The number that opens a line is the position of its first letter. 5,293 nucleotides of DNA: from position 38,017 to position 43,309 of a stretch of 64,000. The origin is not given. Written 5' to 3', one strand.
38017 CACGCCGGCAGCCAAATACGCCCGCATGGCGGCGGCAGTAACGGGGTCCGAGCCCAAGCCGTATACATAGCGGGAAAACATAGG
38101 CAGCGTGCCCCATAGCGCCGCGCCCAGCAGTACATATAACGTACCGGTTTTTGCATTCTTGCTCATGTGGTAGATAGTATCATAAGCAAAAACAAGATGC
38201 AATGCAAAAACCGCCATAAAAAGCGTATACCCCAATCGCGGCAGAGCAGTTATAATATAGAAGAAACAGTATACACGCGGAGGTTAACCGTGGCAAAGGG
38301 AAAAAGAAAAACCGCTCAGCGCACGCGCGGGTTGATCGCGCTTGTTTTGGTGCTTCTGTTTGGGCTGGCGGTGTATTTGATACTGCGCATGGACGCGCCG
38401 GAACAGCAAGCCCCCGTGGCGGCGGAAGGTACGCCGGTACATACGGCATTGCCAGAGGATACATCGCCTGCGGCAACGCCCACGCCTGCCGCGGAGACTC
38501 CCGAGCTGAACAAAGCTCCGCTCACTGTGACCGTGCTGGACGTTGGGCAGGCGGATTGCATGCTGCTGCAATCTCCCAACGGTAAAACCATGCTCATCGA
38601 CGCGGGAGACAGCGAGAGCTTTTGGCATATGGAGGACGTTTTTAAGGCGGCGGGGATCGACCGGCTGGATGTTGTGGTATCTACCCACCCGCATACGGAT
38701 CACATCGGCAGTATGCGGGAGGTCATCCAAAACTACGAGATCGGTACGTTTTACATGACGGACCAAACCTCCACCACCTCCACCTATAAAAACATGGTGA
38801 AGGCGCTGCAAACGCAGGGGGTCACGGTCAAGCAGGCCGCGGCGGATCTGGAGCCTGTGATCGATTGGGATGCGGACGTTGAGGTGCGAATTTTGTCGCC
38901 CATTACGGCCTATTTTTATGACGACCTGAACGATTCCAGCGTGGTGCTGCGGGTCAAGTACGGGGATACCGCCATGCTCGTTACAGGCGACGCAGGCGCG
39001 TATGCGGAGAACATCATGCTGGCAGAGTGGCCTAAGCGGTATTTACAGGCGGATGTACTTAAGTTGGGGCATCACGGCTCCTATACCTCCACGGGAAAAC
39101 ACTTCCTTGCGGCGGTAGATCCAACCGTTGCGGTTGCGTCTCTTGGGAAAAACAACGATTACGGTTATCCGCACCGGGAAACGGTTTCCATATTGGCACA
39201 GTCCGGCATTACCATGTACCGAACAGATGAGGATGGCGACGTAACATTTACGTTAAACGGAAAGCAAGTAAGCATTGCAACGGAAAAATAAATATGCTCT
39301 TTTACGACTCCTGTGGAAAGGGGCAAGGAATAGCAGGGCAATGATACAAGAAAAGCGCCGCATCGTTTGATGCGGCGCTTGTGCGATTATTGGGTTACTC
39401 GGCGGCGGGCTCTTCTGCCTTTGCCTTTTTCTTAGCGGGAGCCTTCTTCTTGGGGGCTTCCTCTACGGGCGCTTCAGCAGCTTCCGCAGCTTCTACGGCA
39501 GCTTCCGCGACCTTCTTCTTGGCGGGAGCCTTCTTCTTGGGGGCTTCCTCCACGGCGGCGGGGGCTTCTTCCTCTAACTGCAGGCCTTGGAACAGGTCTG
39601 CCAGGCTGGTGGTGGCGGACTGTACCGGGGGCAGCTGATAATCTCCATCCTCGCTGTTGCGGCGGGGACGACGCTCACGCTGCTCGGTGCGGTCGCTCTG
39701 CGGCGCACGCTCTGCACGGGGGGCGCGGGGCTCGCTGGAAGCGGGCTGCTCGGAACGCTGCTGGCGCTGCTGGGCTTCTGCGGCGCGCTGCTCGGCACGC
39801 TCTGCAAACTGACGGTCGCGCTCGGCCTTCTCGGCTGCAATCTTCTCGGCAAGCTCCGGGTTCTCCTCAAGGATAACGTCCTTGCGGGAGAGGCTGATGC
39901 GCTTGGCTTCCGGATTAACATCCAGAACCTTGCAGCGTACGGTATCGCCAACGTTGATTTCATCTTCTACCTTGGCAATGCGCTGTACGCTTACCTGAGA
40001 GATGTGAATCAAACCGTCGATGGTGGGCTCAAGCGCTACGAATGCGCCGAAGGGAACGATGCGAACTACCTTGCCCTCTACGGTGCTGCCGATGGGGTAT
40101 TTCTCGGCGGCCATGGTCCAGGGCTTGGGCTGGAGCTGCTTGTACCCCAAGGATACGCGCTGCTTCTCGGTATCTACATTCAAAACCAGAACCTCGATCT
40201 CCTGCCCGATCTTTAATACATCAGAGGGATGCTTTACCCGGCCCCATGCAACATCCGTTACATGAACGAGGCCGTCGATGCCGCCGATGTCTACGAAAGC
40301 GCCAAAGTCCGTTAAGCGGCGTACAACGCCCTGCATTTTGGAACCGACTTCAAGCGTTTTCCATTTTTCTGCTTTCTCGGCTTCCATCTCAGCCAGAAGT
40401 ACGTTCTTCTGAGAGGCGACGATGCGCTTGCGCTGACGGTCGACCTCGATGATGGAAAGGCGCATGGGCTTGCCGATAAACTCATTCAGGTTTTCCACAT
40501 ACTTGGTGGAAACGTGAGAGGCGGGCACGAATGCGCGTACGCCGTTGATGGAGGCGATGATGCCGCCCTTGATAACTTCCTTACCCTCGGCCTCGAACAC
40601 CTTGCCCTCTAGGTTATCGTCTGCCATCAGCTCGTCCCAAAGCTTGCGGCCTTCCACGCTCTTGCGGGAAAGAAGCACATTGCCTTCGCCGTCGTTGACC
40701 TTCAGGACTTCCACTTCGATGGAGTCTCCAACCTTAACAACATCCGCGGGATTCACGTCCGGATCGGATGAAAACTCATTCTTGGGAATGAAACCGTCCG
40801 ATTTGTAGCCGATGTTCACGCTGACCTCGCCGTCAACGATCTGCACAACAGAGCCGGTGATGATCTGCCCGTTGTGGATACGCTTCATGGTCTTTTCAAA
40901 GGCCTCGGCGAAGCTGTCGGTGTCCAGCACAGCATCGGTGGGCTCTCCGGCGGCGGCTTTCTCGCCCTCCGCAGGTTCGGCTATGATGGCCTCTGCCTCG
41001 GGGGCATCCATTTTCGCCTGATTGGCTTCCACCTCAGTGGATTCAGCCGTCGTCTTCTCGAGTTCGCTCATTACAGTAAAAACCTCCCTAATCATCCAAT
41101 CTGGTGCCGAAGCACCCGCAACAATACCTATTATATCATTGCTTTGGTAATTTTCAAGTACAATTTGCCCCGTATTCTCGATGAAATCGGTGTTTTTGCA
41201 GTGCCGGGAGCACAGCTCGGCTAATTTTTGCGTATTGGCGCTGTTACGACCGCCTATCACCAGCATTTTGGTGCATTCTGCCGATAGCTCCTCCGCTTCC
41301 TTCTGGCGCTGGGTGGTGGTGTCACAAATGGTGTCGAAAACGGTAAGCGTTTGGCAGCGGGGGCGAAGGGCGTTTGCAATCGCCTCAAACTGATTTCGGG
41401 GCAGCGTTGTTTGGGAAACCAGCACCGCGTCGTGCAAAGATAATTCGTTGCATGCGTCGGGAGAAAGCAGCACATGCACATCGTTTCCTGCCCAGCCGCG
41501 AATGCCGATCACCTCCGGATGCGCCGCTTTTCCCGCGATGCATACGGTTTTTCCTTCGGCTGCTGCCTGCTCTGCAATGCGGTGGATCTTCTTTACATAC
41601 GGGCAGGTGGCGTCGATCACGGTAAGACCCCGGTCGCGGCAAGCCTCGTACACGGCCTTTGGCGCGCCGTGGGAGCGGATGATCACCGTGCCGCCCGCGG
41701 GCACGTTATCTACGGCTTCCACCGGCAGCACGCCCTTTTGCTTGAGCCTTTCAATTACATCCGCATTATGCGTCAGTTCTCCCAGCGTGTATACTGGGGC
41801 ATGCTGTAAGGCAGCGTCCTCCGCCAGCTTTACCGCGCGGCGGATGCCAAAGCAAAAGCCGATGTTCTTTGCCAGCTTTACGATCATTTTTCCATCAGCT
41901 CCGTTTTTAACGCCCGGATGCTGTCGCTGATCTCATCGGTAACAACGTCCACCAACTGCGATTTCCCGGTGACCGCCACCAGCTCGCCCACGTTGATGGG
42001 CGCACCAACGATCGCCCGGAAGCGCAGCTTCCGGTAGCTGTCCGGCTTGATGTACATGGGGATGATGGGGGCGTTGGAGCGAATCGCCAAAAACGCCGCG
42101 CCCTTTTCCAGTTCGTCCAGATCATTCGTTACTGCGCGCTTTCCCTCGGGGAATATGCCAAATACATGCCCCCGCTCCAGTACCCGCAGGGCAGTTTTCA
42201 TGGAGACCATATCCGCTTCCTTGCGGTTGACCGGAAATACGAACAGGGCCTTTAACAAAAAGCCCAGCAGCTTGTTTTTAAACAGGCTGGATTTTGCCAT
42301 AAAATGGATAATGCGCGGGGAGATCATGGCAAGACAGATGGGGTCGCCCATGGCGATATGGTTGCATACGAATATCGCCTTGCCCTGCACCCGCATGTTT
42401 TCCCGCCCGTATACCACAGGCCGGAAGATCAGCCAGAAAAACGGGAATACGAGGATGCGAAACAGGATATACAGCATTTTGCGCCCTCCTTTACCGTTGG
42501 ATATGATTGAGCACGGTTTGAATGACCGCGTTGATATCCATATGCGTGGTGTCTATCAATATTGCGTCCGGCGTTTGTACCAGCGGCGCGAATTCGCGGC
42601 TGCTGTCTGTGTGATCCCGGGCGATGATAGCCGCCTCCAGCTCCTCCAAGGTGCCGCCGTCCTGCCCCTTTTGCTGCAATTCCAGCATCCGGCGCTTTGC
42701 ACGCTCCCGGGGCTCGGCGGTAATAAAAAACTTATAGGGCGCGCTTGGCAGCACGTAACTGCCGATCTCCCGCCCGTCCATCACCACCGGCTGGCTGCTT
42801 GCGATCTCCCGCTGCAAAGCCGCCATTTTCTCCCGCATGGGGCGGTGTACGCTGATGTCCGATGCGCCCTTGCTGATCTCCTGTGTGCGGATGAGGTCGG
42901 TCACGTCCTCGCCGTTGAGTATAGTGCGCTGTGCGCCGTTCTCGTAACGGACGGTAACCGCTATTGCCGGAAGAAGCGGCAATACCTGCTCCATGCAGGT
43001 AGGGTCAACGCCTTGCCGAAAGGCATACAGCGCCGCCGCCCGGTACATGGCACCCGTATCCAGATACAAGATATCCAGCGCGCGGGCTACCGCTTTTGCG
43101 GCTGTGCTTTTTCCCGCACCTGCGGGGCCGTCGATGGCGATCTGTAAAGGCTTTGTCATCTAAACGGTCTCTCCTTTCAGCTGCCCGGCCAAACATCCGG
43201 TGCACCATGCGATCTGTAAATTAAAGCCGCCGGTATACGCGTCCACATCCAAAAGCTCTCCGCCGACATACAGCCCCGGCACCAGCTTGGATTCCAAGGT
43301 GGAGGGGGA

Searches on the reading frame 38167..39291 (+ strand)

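Call 38: search_protein_families(library=pfam, proteins=[window:38167-39291:+], max_evalue=0.00001)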
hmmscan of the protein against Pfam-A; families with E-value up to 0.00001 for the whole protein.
window:38167-39291:+ (374 aa): 1 family
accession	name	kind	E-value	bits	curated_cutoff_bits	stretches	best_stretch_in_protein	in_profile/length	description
PF00753.33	Lactamase_B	-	3.4e-21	76.5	22.7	1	125-327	2-195/196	Metallo-beta-lactamase superfamily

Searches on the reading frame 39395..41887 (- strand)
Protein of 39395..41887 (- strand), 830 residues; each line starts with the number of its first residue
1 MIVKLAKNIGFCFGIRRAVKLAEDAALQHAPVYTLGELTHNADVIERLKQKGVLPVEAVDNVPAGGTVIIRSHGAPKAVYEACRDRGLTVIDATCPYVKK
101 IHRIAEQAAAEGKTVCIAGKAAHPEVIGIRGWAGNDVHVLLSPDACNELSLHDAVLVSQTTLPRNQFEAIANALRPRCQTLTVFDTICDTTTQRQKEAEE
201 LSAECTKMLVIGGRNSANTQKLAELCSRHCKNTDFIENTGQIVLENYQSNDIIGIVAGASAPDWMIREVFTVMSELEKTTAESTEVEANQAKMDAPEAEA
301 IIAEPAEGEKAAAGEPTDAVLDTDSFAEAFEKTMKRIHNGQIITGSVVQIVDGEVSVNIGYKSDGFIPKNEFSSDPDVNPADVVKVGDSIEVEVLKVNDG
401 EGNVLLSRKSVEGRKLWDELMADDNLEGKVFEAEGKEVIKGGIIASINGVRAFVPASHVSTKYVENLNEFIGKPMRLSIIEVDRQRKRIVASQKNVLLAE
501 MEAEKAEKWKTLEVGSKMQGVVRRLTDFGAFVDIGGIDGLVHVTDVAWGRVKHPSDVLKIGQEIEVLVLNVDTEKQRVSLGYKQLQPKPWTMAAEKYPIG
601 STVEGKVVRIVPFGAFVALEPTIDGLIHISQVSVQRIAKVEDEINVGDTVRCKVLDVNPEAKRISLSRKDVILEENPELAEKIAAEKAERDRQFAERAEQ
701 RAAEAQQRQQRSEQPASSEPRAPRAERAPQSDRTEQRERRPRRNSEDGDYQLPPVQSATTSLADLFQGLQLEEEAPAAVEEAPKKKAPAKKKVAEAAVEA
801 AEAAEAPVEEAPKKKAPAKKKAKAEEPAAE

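Call 18: search_protein_families(library=pfam, proteins=[window:39395-41887:-], max_evalue=0.00001)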
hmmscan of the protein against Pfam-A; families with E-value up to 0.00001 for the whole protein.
window:39395-41887:- (830 aa): 4 families
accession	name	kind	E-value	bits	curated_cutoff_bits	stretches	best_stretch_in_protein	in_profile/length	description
PF02401.23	LYTB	-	1.1e-89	300.7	24.5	1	3-273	1-266/267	LytB protein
PF00575.29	S1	-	1.8e-65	217.7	22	4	512-583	2-74/74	S1 RNA binding domain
PF23459.1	S1_RRP5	-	1.2e-16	61.4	27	0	600-667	4-71/72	RRP5 S1 domain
PF21710.3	Spt6_S1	-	3.8e-07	30.7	27.5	0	600-667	17-85/91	Spt6, S1/OB domain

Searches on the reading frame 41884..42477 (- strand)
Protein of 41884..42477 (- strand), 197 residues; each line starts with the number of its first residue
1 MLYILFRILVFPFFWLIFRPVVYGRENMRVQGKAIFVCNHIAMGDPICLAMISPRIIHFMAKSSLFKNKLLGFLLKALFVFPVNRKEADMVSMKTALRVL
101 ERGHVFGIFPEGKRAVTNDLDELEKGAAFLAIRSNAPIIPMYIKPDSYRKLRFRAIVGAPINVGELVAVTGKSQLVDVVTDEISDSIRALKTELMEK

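Call 18: search_protein_families(library=pfam, proteins=[window:41884-42477:-], max_evalue=0.00001)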
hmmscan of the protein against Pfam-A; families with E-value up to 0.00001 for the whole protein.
window:41884-42477:- (197 aa): 1 family
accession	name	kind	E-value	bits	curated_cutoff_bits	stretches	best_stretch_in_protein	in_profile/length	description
PF01553.26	Acyltransferase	-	8e-28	97.3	23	1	21-144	3-132/132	Acyltransferase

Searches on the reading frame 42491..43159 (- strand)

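Call 18: search_protein_families(library=pfam, proteins=[window:42491-43159:-], max_evalue=0.00001)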
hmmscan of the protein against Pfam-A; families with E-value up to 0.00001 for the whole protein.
window:42491-43159:- (222 aa): 2 families
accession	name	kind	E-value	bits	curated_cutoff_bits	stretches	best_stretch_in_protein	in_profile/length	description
PF02224.24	Cytidylate_kin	-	1.5e-67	227.8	26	1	7-221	1-210/211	Cytidylate kinase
PF13189.12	Cytidylate_kin2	-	1.1e-08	35.9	28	1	7-162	2-132/176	Cytidylate kinase-like family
